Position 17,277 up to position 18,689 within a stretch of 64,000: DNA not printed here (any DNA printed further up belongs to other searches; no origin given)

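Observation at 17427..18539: eRF1-like (baeRF) protein with intact GGQ, coupled between the two methylmalonyl-CoA mutase subunits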

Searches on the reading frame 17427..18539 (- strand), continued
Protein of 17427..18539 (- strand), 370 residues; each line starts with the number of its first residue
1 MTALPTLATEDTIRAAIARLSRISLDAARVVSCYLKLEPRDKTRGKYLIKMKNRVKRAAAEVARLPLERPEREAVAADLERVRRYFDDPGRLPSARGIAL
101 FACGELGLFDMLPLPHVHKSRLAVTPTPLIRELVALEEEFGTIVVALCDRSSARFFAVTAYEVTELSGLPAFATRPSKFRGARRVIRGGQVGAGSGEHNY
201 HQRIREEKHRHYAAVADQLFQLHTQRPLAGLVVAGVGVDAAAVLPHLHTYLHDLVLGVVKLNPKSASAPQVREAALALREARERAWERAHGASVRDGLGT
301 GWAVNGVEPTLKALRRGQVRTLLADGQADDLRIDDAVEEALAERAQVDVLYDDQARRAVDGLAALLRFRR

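Call 33: find_encoding_contigs(protein=P0147, flank=6000, max_places=3)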
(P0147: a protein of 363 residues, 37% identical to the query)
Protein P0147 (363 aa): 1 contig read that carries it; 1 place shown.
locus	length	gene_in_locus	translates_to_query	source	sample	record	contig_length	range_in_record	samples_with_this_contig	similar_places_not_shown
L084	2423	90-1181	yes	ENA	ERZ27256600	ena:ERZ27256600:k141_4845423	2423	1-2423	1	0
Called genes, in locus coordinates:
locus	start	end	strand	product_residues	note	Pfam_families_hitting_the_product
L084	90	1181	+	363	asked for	PF18854:baeRF_family10, PF18844:baeRF_family2 (weak)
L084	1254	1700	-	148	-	PF00011:HSP20, PF17886:ArsA_HSP20 (faint)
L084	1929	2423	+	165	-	?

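Call 34: search_protein_families(library=pfam, proteins=[P0137, P0147, P0171, P0214, P0220, P0248, P0253, P0256, P0264, P0268], max_evalue=0.001)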
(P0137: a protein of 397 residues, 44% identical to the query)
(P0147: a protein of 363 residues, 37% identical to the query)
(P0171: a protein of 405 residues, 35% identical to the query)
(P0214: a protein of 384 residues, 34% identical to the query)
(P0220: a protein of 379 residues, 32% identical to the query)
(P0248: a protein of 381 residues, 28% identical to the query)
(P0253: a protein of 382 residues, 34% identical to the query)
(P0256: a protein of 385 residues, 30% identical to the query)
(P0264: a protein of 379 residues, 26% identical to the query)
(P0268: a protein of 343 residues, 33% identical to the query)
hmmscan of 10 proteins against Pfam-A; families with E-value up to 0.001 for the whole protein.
P0137 (397 aa): 4 families
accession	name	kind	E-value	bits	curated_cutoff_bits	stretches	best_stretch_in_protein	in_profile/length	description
PF18854.6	baeRF_family10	-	3.3e-16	60.3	27.1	1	134-277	1-140/143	Bacterial archaeo-eukaryotic release factor family 10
PF18844.6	baeRF_family2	-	1.3e-11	45.3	26.9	1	149-298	2-147/149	Bacterial archaeo-eukaryotic release factor family 2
PF18856.6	baeRF_family12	-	4e-05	24.7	27.7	1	150-273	3-136/138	Bacterial archaeo-eukaryotic release factor family 12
PF10116.14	Host_attach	-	0.00011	23.2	26.7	1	201-273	64-136/138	Protein required for attachment to host cells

P0147 (363 aa): 4 families
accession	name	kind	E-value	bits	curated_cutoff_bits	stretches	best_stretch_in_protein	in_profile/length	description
PF18854.6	baeRF_family10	-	1.1e-09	39.1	27.1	1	128-267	1-136/143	Bacterial archaeo-eukaryotic release factor family 10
PF18844.6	baeRF_family2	-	1.3e-06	29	26.9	1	143-285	2-140/149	Bacterial archaeo-eukaryotic release factor family 2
PF18845.6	baeRF_family3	-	0.00014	22.7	31.5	1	147-311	6-167/168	Bacterial archaeo-eukaryotic release factor family 3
PF07310.19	PAS_5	-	0.00036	20.8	22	0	28-82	40-92/137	PAS domain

P0171 (405 aa): 4 families
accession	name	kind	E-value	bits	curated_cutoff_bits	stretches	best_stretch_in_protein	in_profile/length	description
PF18856.6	baeRF_family12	-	2.1e-12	48.2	27.7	1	131-282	1-138/138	Bacterial archaeo-eukaryotic release factor family 12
PF18854.6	baeRF_family10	-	9.4e-10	39.4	27.1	1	117-281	1-137/143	Bacterial archaeo-eukaryotic release factor family 10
PF03465.20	eRF1_3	-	9.8e-08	32.9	25.8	1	293-405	3-106/106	eRF1 domain 3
PF18845.6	baeRF_family3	-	0.00025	21.9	31.5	0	211-318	58-161/168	Bacterial archaeo-eukaryotic release factor family 3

P0214 (384 aa): 5 families
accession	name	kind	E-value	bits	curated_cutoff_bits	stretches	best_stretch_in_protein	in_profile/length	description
PF18854.6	baeRF_family10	-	9.7e-31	107.4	27.1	1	117-258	1-143/143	Bacterial archaeo-eukaryotic release factor family 10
PF18856.6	baeRF_family12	-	1.1e-06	29.7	27.7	1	133-250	3-135/138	Bacterial archaeo-eukaryotic release factor family 12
PF03465.20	eRF1_3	-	1e-05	26.4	25.8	1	282-379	22-105/106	eRF1 domain 3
PF18859.6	acVLRF1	-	1.6e-05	25.6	27.1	1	148-237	19-105/130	Actinobacteria/chloroflexi VLRF1 release factor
PF10116.14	Host_attach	-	4.7e-05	24.4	26.7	0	134-250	2-135/138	Protein required for attachment to host cells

P0220 (379 aa): 6 families
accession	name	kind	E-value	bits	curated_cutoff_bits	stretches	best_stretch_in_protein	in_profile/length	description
PF18854.6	baeRF_family10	-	5.5e-33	114.7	27.1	1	119-260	1-143/143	Bacterial archaeo-eukaryotic release factor family 10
PF18856.6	baeRF_family12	-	2.4e-06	28.6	27.7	1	180-240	63-122/138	Bacterial archaeo-eukaryotic release factor family 12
PF18846.6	baeRF_family5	-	2.1e-05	25.1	27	1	174-237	52-115/132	Bacterial archaeo-eukaryotic release factor family 5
PF18844.6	baeRF_family2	-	3.8e-05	24.3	26.9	1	136-273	4-142/149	Bacterial archaeo-eukaryotic release factor family 2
PF03465.20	eRF1_3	-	0.00015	22.6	25.8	1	265-379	2-105/106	eRF1 domain 3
PF03464.20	eRF1_2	-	0.00024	21.9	27.1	1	134-228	2-96/133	eRF1 domain 2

P0248 (381 aa): 7 families
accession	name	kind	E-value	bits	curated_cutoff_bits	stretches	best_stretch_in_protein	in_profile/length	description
PF18854.6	baeRF_family10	-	3.8e-20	73.1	27.1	1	125-258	1-138/143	Bacterial archaeo-eukaryotic release factor family 10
PF18859.6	acVLRF1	-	1.5e-11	45.1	27.1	1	160-257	24-120/130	Actinobacteria/chloroflexi VLRF1 release factor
PF18856.6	baeRF_family12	-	2.2e-08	35.2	27.7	1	173-256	51-136/138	Bacterial archaeo-eukaryotic release factor family 12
PF18844.6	baeRF_family2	-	4.7e-08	33.7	26.9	1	168-283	34-149/149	Bacterial archaeo-eukaryotic release factor family 2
PF18845.6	baeRF_family3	-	5.8e-08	33.7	31.5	1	170-296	44-162/168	Bacterial archaeo-eukaryotic release factor family 3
PF03465.20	eRF1_3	-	6.2e-07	30.3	25.8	1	268-381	2-104/106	eRF1 domain 3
PF10116.14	Host_attach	-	0.00015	22.8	26.7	1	173-256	52-136/138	Protein required for attachment to host cells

P0253 (382 aa): 6 families
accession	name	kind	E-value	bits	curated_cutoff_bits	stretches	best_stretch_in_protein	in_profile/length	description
PF18854.6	baeRF_family10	-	5.4e-28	98.5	27.1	1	124-261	1-142/143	Bacterial archaeo-eukaryotic release factor family 10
PF18844.6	baeRF_family2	-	2.6e-15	57.3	26.9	1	138-277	1-144/149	Bacterial archaeo-eukaryotic release factor family 2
PF18859.6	acVLRF1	-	3.4e-13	50.4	27.1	1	138-263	2-126/130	Actinobacteria/chloroflexi VLRF1 release factor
PF10116.14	Host_attach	-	1.1e-05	26.5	26.7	1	162-242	38-122/138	Protein required for attachment to host cells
PF18856.6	baeRF_family12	-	8.9e-05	23.5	27.7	1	155-240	33-120/138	Bacterial archaeo-eukaryotic release factor family 12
PF18846.6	baeRF_family5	-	0.00066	20.2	27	0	163-238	40-114/132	Bacterial archaeo-eukaryotic release factor family 5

P0256 (385 aa): 6 families
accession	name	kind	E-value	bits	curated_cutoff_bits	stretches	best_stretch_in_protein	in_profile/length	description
PF18854.6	baeRF_family10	-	4.2e-26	92.4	27.1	1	114-246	1-136/143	Bacterial archaeo-eukaryotic release factor family 10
PF18844.6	baeRF_family2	-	1.3e-13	51.7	26.9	1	129-272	2-148/149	Bacterial archaeo-eukaryotic release factor family 2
PF18859.6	acVLRF1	-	3.5e-10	40.6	27.1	1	158-223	31-97/130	Actinobacteria/chloroflexi VLRF1 release factor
PF10116.14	Host_attach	-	7.1e-05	23.9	26.7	1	142-233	30-122/138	Protein required for attachment to host cells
PF18845.6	baeRF_family3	-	8.9e-05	23.3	31.5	1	129-272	2-149/168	Bacterial archaeo-eukaryotic release factor family 3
PF03464.20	eRF1_2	-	0.00012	22.9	27.1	1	131-252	4-124/133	eRF1 domain 2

P0264 (379 aa): 7 families
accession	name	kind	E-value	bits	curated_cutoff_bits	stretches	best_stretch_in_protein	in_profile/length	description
PF18854.6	baeRF_family10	-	2.1e-31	109.6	27.1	1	116-253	2-142/143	Bacterial archaeo-eukaryotic release factor family 10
PF18859.6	acVLRF1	-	7.1e-10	39.6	27.1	1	132-220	5-92/130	Actinobacteria/chloroflexi VLRF1 release factor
PF03464.20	eRF1_2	-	1.9e-09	38.4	27.1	1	129-244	1-117/133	eRF1 domain 2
PF18856.6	baeRF_family12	-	5e-06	27.6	27.7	1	173-247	63-136/138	Bacterial archaeo-eukaryotic release factor family 12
PF18845.6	baeRF_family3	-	7.7e-05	23.6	31.5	1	130-292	2-167/168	Bacterial archaeo-eukaryotic release factor family 3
PF18844.6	baeRF_family2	-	0.00024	21.7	26.9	1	162-265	36-140/149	Bacterial archaeo-eukaryotic release factor family 2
PF03465.20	eRF1_3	-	0.00027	21.8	25.8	1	261-377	4-105/106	eRF1 domain 3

P0268 (343 aa): 5 families
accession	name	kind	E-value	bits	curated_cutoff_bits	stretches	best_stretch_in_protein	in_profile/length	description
PF18854.6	baeRF_family10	-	9.9e-23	81.4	27.1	1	88-223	1-140/143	Bacterial archaeo-eukaryotic release factor family 10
PF18859.6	acVLRF1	-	2.6e-11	44.3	27.1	1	102-195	3-97/130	Actinobacteria/chloroflexi VLRF1 release factor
PF18845.6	baeRF_family3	-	1.7e-07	32.2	31.5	1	104-265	4-168/168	Bacterial archaeo-eukaryotic release factor family 3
PF18856.6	baeRF_family12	-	0.00019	22.5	27.7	0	104-218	4-135/138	Bacterial archaeo-eukaryotic release factor family 12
PF18844.6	baeRF_family2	-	0.00086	19.9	26.9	1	104-244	4-147/149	Bacterial archaeo-eukaryotic release factor family 2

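Call 35: predict_structure(alignment_id=A1)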
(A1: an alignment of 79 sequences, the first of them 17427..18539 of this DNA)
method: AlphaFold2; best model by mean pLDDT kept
length: 370 residues; sequences in the alignment: 79
mean_pLDDT: 88.5   pTM: 0.76
mean pLDDT of the five models: 88.5, 87.9, 87.9, 86.8, 86.6
residues with pLDDT >= 90: 248; 70-90: 91; 50-70: 25; < 50: 6
segments of 3 or more residues with pLDDT < 50: 1-4
pLDDT, mean of each block of 10 residues (from residue 1): 55 89 87 91 87 94 92 96 92 89 94 87 92 86 94 93 91 65 54 68 89 96 94 92 94 95 93 93 93 94 96 95 89 89 92 91 92
secondary structure, 60 per line:
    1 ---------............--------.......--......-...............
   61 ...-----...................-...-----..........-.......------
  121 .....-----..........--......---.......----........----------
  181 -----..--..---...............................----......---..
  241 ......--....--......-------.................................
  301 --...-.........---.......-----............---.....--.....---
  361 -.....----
elements in order: H10-21 E30-36 H39-44 H46-63 H69-87 E97-103 E108-114 E121-125 H131-140 E143-148 E152-158 E163-170 H195-225 E230-235 H239-246 H249-252 E255-260 H268-300 E303-305 H307-315 E319-325 H331-342 E346-350 H353-357 E362-366

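Call 37: find_encoding_contigs(protein=P0126, flank=8000, max_places=3)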
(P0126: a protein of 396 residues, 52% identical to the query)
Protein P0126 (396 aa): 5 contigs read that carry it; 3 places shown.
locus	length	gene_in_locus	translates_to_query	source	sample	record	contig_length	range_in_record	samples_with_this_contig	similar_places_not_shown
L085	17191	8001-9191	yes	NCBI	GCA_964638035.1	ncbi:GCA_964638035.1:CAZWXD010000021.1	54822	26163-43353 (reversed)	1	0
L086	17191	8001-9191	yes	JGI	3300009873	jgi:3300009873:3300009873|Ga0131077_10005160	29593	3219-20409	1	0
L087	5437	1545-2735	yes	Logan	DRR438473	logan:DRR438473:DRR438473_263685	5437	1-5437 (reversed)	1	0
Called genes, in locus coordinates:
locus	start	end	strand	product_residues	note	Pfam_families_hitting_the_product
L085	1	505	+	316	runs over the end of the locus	PF02562:PhoH, PF13245:AAA_19 (weak), PF13604:AAA_30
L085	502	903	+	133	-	PF02130:YbeY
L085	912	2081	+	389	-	PF00571:CBS (weak), PF03471:CorC_HlyC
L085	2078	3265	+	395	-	PF01595:CNNM (faint), PF00571:CBS, PF03471:CorC_HlyC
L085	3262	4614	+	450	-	PF03448:MgtE_N, PF00571:CBS, PF01769:MgtE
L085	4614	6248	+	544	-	PF03109:ABC1, PF00069:Pkinase (weak), PF01163:RIO1 (weak), PF01636:APH (weak)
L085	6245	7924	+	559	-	PF00916:Sulfate_transp, PF01740:STAS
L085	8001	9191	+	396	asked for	PF18854:baeRF_family10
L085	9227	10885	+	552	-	PF01039:Carboxyl_trans, PF03255:ACCA (weak)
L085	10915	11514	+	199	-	PF13505:OMP_b-brl (weak)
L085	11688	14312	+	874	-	PF00082:Peptidase_S8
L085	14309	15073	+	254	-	PF00378:ECH_1, PF16113:ECH_2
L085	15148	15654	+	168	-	-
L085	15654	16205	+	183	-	-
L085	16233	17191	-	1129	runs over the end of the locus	PF02310:B12-binding, PF03308:MeaB, PF02492:cobW, PF01642:MM_CoA_mutase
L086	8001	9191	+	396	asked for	PF18854:baeRF_family10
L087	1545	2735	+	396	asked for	PF18854:baeRF_family10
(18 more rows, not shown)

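Call 38: fold_search(model_id=the predicted structure, library=pdb)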
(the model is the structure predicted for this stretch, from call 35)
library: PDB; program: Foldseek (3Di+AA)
matches with E <= 10: 1343; with E <= 0.001: 62
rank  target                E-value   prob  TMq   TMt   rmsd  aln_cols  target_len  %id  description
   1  8v9j_z                1.4e-21  1.00  0.61  0.62   6.2       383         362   21  Cryo-EM structure of the Mycobacterium smegmatis 70S ribosome in complex with hibernation factor Msmeg1130 (Balon) (St (released 2024-02-07)
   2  8v9l_z                1.7e-21  1.00  0.60  0.59   7.1       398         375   22  Cryo-EM structure of the Mycobacterium smegmatis 70S ribosome in complex with hibernation factor Msmeg1130 (Balon) and (released 2024-02-07)
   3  4af1                  1.8e-18  1.00  0.49  0.45  12.8       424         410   16  Archeal Release Factor aRF1 (released 2013-03-20)
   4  3agk                  4.4e-18  1.00  0.27  0.29  16.8       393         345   18  Crystal structure of archaeal translation termination factor, aRF1 (released 2010-11-03)
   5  3vmf_B                1.7e-17  1.00  0.32  0.34  14.8       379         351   20  Archaeal protein (released 2012-07-25)
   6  8rd8_B                1.2e-16  1.00  0.52  0.53  10.2       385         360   12  Cryo-EM structure of P. urativorans 70S ribosome in complex with hibernation factors Balon and RaiA (structure 1). (released 2024-02-21)
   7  9i2d_CR               1.4e-16  1.00  0.50  0.46  12.2       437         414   17  NMT1-NAC bound human RNC with 10 amino acid ARF1-linker (released 2026-02-04)
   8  8rdv_B                1.6e-16  1.00  0.54  0.55  10.1       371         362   12  Cryo-EM structure of P. urativorans 70S ribosome in complex with hibernation factor Balon, mRNA and P-site tRNA (struc (released 2024-02-21)
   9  6xa1_j                3.8e-16  1.00  0.50  0.49  11.6       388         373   20  Structure of a drug-like compound stalled human translation termination complex (released 2020-10-07)
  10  5lzv_ii               1.1e-15  1.00  0.51  0.46  11.2       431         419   16  Structure of the mammalian ribosomal termination complex with accommodated eRF1(AAQ) and ABCE1. (released 2016-11-30)
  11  5lzu_ii               1.7e-15  1.00  0.51  0.46  12.5       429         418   17  Structure of the mammalian ribosomal termination complex with accommodated eRF1 (released 2016-11-30)
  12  3e1y_A                3.1e-15  1.00  0.48  0.47  13.5       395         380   19  Crystal structure of human eRF1/eRF3 complex (released 2009-05-19)
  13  3jag_ii               9.5e-15  1.00  0.52  0.47  11.2       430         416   16  Structure of a mammalian ribosomal termination complex with ABCE1, eRF1(AAQ), and the UAA stop codon (released 2015-08-12)
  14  8v9k_z                1.2e-14  1.00  0.50  0.51   7.9       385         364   19  Cryo-EM structure of the Mycobacterium smegmatis 70S ribosome in complex with hibernation factor Rv2629 (Balon) (Struc (released 2024-02-07)
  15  8rdw_B                1.4e-14  1.00  0.53  0.53   9.9       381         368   12  Cryo-EM structure of P. urativorans 70S ribosome in complex with hibernation factor Balon and EF-Tu(GDP) (structure 3) (released 2024-02-21)
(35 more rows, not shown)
